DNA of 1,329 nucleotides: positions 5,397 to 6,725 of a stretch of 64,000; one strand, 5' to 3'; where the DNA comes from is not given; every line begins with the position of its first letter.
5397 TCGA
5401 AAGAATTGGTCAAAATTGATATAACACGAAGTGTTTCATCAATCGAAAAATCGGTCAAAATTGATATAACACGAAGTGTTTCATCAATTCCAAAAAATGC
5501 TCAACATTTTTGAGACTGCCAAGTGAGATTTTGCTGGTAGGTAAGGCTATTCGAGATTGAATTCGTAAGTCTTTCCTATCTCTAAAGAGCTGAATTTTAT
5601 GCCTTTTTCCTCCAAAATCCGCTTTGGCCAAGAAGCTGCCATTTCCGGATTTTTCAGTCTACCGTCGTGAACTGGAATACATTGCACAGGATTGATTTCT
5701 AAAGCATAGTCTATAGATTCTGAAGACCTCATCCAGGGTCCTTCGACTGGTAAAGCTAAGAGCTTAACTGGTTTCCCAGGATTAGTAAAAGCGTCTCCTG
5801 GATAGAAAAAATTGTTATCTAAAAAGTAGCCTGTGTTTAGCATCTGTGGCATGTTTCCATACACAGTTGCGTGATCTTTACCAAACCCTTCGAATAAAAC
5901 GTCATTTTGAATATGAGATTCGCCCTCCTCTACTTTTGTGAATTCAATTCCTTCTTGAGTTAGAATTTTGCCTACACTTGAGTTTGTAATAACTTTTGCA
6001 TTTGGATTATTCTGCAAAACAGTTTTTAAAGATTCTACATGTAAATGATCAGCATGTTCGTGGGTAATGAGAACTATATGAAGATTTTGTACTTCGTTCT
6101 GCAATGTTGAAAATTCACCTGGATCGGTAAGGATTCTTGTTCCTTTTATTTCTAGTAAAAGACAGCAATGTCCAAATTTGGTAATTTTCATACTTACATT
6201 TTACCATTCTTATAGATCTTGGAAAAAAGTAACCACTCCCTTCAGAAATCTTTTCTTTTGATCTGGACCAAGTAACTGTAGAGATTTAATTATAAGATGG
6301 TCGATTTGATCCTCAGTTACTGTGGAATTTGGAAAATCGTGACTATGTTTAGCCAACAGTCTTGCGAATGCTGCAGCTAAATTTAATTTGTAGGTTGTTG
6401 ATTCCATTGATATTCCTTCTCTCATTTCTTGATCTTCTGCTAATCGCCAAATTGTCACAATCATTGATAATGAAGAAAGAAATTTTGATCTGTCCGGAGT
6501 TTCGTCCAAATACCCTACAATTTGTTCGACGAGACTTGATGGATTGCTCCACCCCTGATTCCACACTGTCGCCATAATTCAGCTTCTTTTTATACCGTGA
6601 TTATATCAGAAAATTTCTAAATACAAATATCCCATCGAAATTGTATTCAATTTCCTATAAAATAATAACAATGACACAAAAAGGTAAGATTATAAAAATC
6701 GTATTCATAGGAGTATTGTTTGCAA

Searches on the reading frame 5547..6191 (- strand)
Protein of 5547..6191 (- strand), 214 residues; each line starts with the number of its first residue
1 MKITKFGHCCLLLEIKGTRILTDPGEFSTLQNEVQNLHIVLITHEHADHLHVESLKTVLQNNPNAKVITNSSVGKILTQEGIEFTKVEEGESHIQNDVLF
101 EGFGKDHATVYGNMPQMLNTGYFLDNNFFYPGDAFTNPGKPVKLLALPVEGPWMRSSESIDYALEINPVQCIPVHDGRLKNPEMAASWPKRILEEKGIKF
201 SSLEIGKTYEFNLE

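Call 8: search_protein_families(library=pfam, proteins=[window:5547-6191:-])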
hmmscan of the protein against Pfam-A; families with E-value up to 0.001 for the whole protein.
window:5547-6191:- (214 aa): 2 families
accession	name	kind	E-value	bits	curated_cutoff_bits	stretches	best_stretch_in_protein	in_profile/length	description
PF13483.12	Lactamase_B_3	-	3.6e-21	76.2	24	1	2-175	1-160/160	Beta-lactamase superfamily domain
PF12706.13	Lactamase_B_2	-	3.8e-08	33.6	27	1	18-133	1-142/200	Beta-lactamase superfamily domain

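Call 13: find_encoding_contigs(protein=window:5547-6191:-, flank=10000, max_places=10)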
Protein window:5547-6191:- (214 aa): 9 contigs read that carry it; 4 places shown.
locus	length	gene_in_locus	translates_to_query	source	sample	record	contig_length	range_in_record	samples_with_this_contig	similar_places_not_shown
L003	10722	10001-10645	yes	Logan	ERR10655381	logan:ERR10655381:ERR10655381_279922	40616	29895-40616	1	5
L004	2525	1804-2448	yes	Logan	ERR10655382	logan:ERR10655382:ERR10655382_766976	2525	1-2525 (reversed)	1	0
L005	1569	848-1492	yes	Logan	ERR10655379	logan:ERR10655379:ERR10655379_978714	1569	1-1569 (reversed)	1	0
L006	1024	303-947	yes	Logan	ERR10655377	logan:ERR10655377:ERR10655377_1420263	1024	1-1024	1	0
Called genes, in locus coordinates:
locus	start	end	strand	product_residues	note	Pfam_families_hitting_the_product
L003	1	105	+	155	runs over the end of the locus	PF00177:Ribosomal_S7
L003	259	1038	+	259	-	PF01978:TrmB, PF12802:MarR_2 (weak)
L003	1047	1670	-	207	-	PF00925:GTP_cyclohydro2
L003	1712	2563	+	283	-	PF10343:Q_salvage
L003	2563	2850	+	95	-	-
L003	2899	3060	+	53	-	-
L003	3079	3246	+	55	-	-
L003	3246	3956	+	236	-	PF00590:TP_methylase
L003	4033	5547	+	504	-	PF05362:Lon_C (weak), PF13541:ChlI, PF00493:MCM, PF00158:Sigma54_activat (faint), PF01078:Mg_chelatase, PF07728:AAA_5, PF13335:Mg_chelatase_C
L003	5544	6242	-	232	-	-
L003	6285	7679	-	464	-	PF00308:Bac_DnaA, PF01695:IstB_IS21 (weak), PF00910:RNA_helicase (faint), PF01637:ATPase_2 (weak), PF13401:AAA_22 (faint), PF08299:Bac_DnaA_C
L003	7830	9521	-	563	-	-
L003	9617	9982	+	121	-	-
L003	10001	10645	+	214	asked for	PF13483:Lactamase_B_3, PF12706:Lactamase_B_2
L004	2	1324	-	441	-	?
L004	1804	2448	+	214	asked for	PF13483:Lactamase_B_3, PF12706:Lactamase_B_2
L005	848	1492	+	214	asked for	PF13483:Lactamase_B_3, PF12706:Lactamase_B_2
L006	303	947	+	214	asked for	PF13483:Lactamase_B_3, PF12706:Lactamase_B_2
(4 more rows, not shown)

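Call 49: find_homologous_proteins(query=window:5547-6191:-, max_evalue=1e-20)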
Query window:5547-6191:- (214 aa): 3252 proteins with E <= 1e-20 among 3386 candidates; the best 120 are listed.
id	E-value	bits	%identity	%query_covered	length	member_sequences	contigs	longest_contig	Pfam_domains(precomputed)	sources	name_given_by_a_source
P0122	2.6e-142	490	100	100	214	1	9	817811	PF12706.14,PF13483.13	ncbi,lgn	-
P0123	1.9e-94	334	67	99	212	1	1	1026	PF12706.14,PF13483.13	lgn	-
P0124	1.6e-86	308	63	99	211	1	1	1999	PF12706.14,PF13483.13,PF00753.34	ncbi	-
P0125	5.9e-86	306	64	99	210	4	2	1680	PF12706.14,PF23023.2,PF13483.13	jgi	-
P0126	1.5e-85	304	64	99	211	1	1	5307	PF12706.14,PF13483.13,PF00753.34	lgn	-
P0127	3.0e-84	300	62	99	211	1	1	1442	PF12706.14,PF13483.13,PF00753.34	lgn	-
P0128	2.5e-83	297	61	99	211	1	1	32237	PF12706.14,PF13483.13,PF00753.34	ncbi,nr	ncbi:MAG: MBL fold metallo-hydrolase [Patescibacteria group bacterium]|nr:MBL fold metallo-hydrolase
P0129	3.6e-83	297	63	99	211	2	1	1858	PF12706.14,PF23023.2,PF13483.13,PF00753.34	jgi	jgi:L-ascorbate metabolism protein UlaG (beta-lactamase superfamily)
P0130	3.9e-83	297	62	98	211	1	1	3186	PF12706.14,PF13483.13,PF00753.34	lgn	-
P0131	6.4e-83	296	61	99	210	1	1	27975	PF12706.14,PF13483.13,PF00753.34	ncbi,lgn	ncbi:MAG: MBL fold metallo-hydrolase [Candidatus Dojkabacteria bacterium]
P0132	7.7e-83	296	63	99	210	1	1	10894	PF12706.14,PF23023.2,PF13483.13,PF00753.34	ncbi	-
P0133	9.6e-83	295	61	99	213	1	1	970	PF12706.14,PF23023.2,PF13483.13,PF00753.34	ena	-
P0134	1.0e-82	295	62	99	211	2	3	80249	PF12706.14,PF23023.2,PF13483.13,PF00753.34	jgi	-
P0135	1.3e-82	295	61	99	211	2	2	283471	PF12706.14,PF13483.13,PF00753.34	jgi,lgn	-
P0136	1.3e-82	295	62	99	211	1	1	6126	PF12706.14,PF13483.13,PF00753.34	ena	-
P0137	1.9e-82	294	63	99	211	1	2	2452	PF12706.14,PF23023.2,PF13483.13,PF00753.34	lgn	-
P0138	3.2e-82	294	61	99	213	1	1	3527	PF12706.14,PF23023.2,PF13483.13,PF00753.34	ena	-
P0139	3.5e-82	293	62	99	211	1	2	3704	PF12706.14,PF13483.13,PF00753.34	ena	-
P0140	4.5e-82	293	60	99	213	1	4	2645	PF12706.14,PF23023.2,PF13483.13,PF00753.34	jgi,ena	-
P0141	4.8e-82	293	62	99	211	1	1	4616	PF12706.14,PF13483.13,PF00753.34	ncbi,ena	-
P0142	5.7e-82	293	61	99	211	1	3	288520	PF12706.14,PF13483.13,PF00753.34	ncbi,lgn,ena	-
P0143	1.2e-81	292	62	99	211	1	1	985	PF12706.14,PF13483.13,PF00753.34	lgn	-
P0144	1.2e-81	292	60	99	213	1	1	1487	PF12706.14,PF23023.2,PF13483.13,PF00753.34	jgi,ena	-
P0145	1.2e-81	292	62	99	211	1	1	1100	PF12706.14,PF13483.13,PF00753.34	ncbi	-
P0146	2.0e-81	291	60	98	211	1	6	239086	PF12706.14,PF13483.13,PF00753.34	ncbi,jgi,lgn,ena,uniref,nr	ncbi:MAG: Beta-lactamase domain protein [Candidatus Magasanikbacteria bacterium GW2011_GWA2_37_8]|un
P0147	2.9e-81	290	62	99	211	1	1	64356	PF12706.14,PF13483.13,PF00753.34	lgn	-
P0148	3.1e-81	290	61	99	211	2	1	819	PF12706.14,PF13483.13,PF00753.34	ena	-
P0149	3.4e-81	290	61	99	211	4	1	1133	PF12706.14,PF13483.13,PF00753.34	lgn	-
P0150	4.6e-81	290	61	99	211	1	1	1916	PF12706.14,PF23023.2,PF13483.13,PF00753.34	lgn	-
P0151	4.6e-81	290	62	99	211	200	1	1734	PF12706.14,PF13483.13,PF00753.34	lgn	-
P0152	4.7e-81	290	61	99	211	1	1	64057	PF12706.14,PF13483.13,PF00753.34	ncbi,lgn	-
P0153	5.4e-81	290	61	99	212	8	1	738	PF12706.14,PF13483.13,PF00753.34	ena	-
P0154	5.6e-81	289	62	99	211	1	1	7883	PF12706.14,PF23023.2,PF13483.13,PF00753.34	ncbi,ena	-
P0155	5.9e-81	289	60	99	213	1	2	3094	PF12706.14,PF23023.2,PF13483.13,PF00753.34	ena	-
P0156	6.4e-81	289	62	99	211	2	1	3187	PF12706.14,PF13483.13,PF00753.34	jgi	jgi:L-ascorbate metabolism protein UlaG (beta-lactamase superfamily)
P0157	7.1e-81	289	60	98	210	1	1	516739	PF12706.14,PF23023.2,PF13483.13,PF00753.34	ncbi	ncbi:MAG: MBL fold metallo-hydrolase [Candidatus Dojkabacteria bacterium]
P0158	7.4e-81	289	62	99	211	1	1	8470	PF12706.14,PF13483.13,PF00753.34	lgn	-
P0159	1.3e-80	288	59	99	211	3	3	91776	PF12706.14,PF13483.13,PF00753.34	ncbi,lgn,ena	-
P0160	1.5e-80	288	61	99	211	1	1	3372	PF12706.14,PF13483.13,PF00753.34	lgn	-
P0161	1.7e-80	288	63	99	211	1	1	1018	PF12706.14,PF23023.2,PF13483.13,PF00753.34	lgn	-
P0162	2.3e-80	288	58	99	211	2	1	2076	PF12706.14,PF13483.13,PF00753.34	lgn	-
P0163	4.3e-80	287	60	99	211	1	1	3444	PF12706.14,PF13483.13,PF00753.34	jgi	jgi:L-ascorbate metabolism protein UlaG (beta-lactamase superfamily)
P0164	4.4e-80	287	60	99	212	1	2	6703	PF12706.14,PF13483.13,PF00753.34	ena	-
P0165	4.7e-80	286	60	99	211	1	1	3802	PF12706.14,PF13483.13,PF00753.34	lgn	-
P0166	5.1e-80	286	60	99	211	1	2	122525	PF12706.14,PF23023.2,PF13483.13,PF00753.34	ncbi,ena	ncbi:MAG: MBL fold metallo-hydrolase [Patescibacteria group bacterium]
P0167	9.8e-80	285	59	99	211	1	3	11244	PF12706.14,PF13483.13,PF00753.34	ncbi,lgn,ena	ncbi:MAG: MBL fold metallo-hydrolase [Patescibacteria group bacterium]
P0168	1.2e-79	285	60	99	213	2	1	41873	PF12706.14,PF23023.2,PF13483.13,PF00753.34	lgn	-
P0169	1.6e-79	285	59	99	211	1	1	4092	PF12706.14,PF23023.2,PF13483.13,PF00753.34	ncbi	-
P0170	1.7e-79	285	58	99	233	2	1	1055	PF12706.14,PF13483.13,PF00753.34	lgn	-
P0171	1.8e-79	285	60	99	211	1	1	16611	PF12706.14,PF13483.13,PF00753.34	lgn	-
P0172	1.8e-79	285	60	99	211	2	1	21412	PF12706.14,PF13483.13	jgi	-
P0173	2.1e-79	284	60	98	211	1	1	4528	PF12706.14,PF13483.13,PF00753.34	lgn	-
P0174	3.1e-79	284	60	99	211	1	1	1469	PF12706.14,PF13483.13,PF00753.34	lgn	-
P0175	9.7e-79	282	59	99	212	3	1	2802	PF12706.14,PF13483.13,PF00753.34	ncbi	ncbi:MAG: MBL fold metallo-hydrolase [bacterium]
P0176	1.0e-78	282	59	99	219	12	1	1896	PF12706.14,PF13483.13,PF00753.34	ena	-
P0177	1.0e-78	282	61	99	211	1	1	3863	PF12706.14,PF13483.13,PF00753.34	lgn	-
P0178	1.0e-78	282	57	99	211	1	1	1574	PF12706.14,PF13483.13,PF00753.34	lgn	-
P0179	1.1e-78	282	60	99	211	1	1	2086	PF12706.14,PF13483.13,PF00753.34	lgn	-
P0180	1.3e-78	282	59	99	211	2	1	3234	PF12706.14,PF13483.13,PF00753.34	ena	-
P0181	1.3e-78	282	57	99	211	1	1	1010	PF12706.14,PF13483.13,PF00753.34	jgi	jgi:L-ascorbate metabolism protein UlaG (beta-lactamase superfamily)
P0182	1.5e-78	282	61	99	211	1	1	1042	PF12706.14,PF13483.13,PF00753.34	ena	-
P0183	1.6e-78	281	60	99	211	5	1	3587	PF12706.14,PF13483.13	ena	-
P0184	2.1e-78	281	59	99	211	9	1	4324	PF12706.14,PF13483.13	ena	-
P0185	2.5e-78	281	59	99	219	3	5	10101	PF12706.14,PF13483.13,PF00753.34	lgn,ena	-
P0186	2.6e-78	281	57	99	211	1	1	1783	PF12706.14,PF13483.13,PF00753.34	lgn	-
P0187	2.7e-78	281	59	99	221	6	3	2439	PF12706.14,PF13483.13,PF00753.34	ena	-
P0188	2.8e-78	281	58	99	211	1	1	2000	PF12706.14,PF13483.13,PF00753.34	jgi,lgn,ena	-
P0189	3.6e-78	280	60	99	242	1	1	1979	PF12706.14,PF13483.13,PF00753.34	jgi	-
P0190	5.8e-78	280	58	99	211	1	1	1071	PF12706.14,PF13483.13,PF00753.34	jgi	jgi:L-ascorbate metabolism protein UlaG (beta-lactamase superfamily)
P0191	5.9e-78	280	59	99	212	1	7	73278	PF12706.14,PF13483.13,PF00753.34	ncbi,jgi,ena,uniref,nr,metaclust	ncbi:MAG: hypothetical protein A2537_03615 [Candidatus Magasanikbacteria bacterium RIFOXYD2_FULL_36_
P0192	6.2e-78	280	59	99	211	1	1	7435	PF12706.14,PF13483.13,PF00753.34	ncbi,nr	ncbi:MBL fold metallo-hydrolase [Candidatus Parcubacteria bacterium]|nr:MBL fold metallo-hydrolase [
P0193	7.1e-78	279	58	99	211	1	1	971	PF12706.14,PF23023.2,PF13483.13,PF00753.34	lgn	-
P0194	9.4e-78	279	59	99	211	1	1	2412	PF12706.14,PF23023.2,PF13483.13,PF00753.34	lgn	-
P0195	1.1e-77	279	59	99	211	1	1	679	PF12706.14,PF13483.13,PF00753.34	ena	-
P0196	1.1e-77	279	59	99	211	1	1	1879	PF12706.14,PF13483.13,PF00753.34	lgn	-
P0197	1.2e-77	279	57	99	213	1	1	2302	PF12706.14,PF13483.13,PF00753.34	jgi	jgi:L-ascorbate metabolism protein UlaG (beta-lactamase superfamily)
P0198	1.2e-77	279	58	100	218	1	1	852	PF12706.14,PF13483.13,PF00753.34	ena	-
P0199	1.2e-77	279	59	99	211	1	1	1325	PF12706.14,PF13483.13,PF00753.34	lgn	-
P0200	1.5e-77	278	58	99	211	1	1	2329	PF12706.14,PF13483.13,PF00753.34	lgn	-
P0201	1.7e-77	278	60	99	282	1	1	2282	PF12706.14,PF13483.13,PF00753.34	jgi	jgi:L-ascorbate metabolism protein UlaG (beta-lactamase superfamily)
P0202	2.4e-77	278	58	99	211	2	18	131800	PF12706.14,PF13483.13,PF00753.34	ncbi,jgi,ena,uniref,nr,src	ncbi:hypothetical protein A2641_01095 [Candidatus Nomurabacteria bacterium RIFCSPHIGHO2_01_FULL_37_2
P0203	2.6e-77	278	59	99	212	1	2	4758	PF12706.14,PF23023.2,PF13483.13,PF00753.34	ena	-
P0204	2.9e-77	277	59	99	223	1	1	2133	PF12706.14,PF13483.13,PF00753.34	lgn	-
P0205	3.4e-77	277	59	99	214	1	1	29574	PF12706.14,PF13483.13,PF00753.34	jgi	jgi:L-ascorbate metabolism protein UlaG (beta-lactamase superfamily)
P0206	4.3e-77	277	58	99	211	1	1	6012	PF12706.14,PF13483.13,PF00753.34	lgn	-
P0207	5.4e-77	276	60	99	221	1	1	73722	PF12706.14,PF23023.2,PF13483.13,PF00753.34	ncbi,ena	-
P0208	5.6e-77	276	57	99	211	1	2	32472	PF12706.14,PF13483.13,PF00753.34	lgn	-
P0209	6.0e-77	276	59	99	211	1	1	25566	PF12706.14,PF13483.13,PF00753.34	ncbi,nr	ncbi:MAG: MBL fold metallo-hydrolase [Patescibacteria group bacterium]|nr:MBL fold metallo-hydrolase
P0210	6.1e-77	276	58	99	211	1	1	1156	PF12706.14,PF13483.13,PF00753.34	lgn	-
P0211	8.5e-77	276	59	99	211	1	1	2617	PF12706.14,PF23023.2,PF13483.13,PF00753.34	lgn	-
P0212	1.2e-76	275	58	99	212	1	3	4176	PF12706.14,PF13483.13,PF00753.34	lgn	-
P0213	1.3e-76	275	59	99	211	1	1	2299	PF12706.14,PF13483.13,PF00753.34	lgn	-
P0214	1.4e-76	275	59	99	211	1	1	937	PF12706.14,PF13483.13,PF00753.34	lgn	-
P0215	1.6e-76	275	58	99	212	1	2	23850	PF12706.14,PF13483.13,PF00753.34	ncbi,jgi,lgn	ncbi:MAG: hypothetical protein RJA61_452 [Candidatus Parcubacteria bacterium]|jgi:L-ascorbate metabo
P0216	1.7e-76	275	58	99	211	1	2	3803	PF12706.14,PF23023.2,PF13483.13,PF00753.34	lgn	-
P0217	1.7e-76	275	59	99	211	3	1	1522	PF12706.14,PF13483.13,PF00753.34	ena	-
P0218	2.3e-76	274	58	99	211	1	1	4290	PF12706.14,PF13483.13,PF00753.34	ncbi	-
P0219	3.2e-76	274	56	100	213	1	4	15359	PF12706.14,PF13483.13,PF00753.34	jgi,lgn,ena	jgi:L-ascorbate metabolism protein UlaG (beta-lactamase superfamily)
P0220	3.4e-76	274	59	99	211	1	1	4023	PF12706.14,PF13483.13,PF00753.34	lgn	-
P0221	3.8e-76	274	57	99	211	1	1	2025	PF12706.14,PF13483.13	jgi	jgi:L-ascorbate metabolism protein UlaG (beta-lactamase superfamily)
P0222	4.0e-76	274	57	99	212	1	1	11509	PF12706.14,PF13483.13,PF00753.34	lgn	-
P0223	4.9e-76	273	57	99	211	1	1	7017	PF12706.14,PF13483.13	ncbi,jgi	jgi:L-ascorbate metabolism protein UlaG (beta-lactamase superfamily)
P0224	5.2e-76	273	57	99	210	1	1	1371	PF12706.14,PF13483.13,PF00753.34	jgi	-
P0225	5.3e-76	273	57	99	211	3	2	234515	PF12706.14,PF13483.13,PF00753.34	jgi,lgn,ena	-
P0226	5.4e-76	273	57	97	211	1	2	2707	PF12706.14,PF13483.13,PF00753.34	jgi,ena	-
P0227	5.5e-76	273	59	95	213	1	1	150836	PF12706.14,PF13483.13,PF00753.34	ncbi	-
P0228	5.7e-76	273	58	99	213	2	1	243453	PF12706.14,PF23023.2,PF13483.13,PF00753.34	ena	-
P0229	5.9e-76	273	56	99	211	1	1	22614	PF12706.14,PF13483.13,PF00753.34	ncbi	-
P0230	5.9e-76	273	57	99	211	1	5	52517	PF12706.14,PF13483.13,PF00753.34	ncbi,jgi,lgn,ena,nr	ncbi:MBL fold metallo-hydrolase [Candidatus Pacearchaeota archaeon]|nr:MBL fold metallo-hydrolase [C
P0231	6.0e-76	273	57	99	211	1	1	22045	PF12706.14,PF13483.13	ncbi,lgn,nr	ncbi:MBL fold metallo-hydrolase [Candidatus Falkowbacteria bacterium]|nr:MBL fold metallo-hydrolase 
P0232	6.8e-76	273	59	99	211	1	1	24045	PF12706.14,PF13483.13,PF00753.34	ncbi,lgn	-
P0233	7.4e-76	273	55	98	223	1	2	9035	PF12706.14,PF13483.13,PF00753.34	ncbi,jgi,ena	-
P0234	8.9e-76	272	56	99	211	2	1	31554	PF12706.14,PF13483.13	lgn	-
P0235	9.1e-76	272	58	99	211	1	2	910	PF12706.14,PF13483.13,PF00753.34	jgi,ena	jgi:L-ascorbate metabolism protein UlaG (beta-lactamase superfamily)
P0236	9.2e-76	272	58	99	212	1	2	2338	PF12706.14,PF13483.13,PF00753.34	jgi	-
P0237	9.8e-76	272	59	99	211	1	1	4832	PF12706.14,PF13483.13,PF00753.34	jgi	jgi:L-ascorbate metabolism protein UlaG (beta-lactamase superfamily)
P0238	1.0e-75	272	58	99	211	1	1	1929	PF12706.14,PF23023.2,PF13483.13,PF00753.34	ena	-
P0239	1.1e-75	272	57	99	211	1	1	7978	PF12706.14,PF23023.2,PF13483.13,PF00753.34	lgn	-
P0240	1.2e-75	272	56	99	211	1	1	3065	PF12706.14,PF13483.13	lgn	-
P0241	1.6e-75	272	57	99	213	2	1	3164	PF12706.14,PF13483.13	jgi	jgi:L-ascorbate metabolism protein UlaG (beta-lactamase superfamily)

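Call 78: find_encoding_contigs(protein=P0123, flank=3000, max_places=2)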
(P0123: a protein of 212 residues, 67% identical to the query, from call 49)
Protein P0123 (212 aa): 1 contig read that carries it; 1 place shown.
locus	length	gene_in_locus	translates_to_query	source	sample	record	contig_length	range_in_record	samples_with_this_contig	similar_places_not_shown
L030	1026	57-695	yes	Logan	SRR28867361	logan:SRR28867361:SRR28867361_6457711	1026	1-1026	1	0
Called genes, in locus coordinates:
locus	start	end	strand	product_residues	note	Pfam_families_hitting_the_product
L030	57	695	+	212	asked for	PF13483:Lactamase_B_3, PF12706:Lactamase_B_2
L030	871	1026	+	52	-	?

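Call 79: find_encoding_contigs(protein=P0124, flank=3000, max_places=2)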
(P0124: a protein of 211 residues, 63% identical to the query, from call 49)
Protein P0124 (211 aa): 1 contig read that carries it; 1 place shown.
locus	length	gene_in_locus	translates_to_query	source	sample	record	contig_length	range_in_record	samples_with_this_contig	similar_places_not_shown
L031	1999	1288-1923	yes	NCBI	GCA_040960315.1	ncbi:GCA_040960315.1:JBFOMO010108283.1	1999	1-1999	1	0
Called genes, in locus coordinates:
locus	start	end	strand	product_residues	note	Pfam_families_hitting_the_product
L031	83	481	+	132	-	PF00293:NUDIX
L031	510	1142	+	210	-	PF01936:NYN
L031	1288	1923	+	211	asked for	PF00753:Lactamase_B, PF13483:Lactamase_B_3, PF12706:Lactamase_B_2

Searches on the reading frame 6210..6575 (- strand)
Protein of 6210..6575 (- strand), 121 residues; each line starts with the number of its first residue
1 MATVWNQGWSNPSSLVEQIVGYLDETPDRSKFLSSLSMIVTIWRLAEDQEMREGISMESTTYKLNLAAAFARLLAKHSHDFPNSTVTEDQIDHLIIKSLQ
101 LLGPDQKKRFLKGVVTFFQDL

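Call 8: search_protein_families(library=pfam, proteins=[window:6210-6575:-])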
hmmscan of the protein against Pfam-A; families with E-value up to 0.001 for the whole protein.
window:6210-6575:- (121 aa): 0 families

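Call 43: search_protein_families(library=pfam, proteins=[window:6210-6575:-], max_evalue=1)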
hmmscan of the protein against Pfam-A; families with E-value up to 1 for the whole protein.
window:6210-6575:- (121 aa): 0 families

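Call 44: find_homologous_proteins(query=window:6210-6575:-, max_evalue=0.001)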
Query window:6210-6575:- (121 aa): 1 proteins with E <= 0.001 among 15 candidates.
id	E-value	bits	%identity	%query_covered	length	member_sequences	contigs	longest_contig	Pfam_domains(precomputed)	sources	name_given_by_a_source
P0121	2.4e-73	261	100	100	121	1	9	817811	-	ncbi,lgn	-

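Call 74: predict_structure(protein=window:6210-6575:-)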
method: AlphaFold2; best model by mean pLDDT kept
length: 121 residues; sequences in the alignment: 1
mean_pLDDT: 62.3   pTM: 0.47
mean pLDDT of the five models: 62.3, 59.5, 55.3, 45.2, 43.4
residues with pLDDT >= 90: 0; 70-90: 23; 50-70: 87; < 50: 11
segments of 3 or more residues with pLDDT < 50: 1-9
pLDDT, mean of each block of 10 residues (from residue 1): 43 60 60 65 68 59 67 62 56 72 72 65 51
secondary structure, 60 per line:
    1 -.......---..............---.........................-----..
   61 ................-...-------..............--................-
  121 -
elements in order: H2-8 H12-25 H29-53 H59-76 H88-101 H104-119
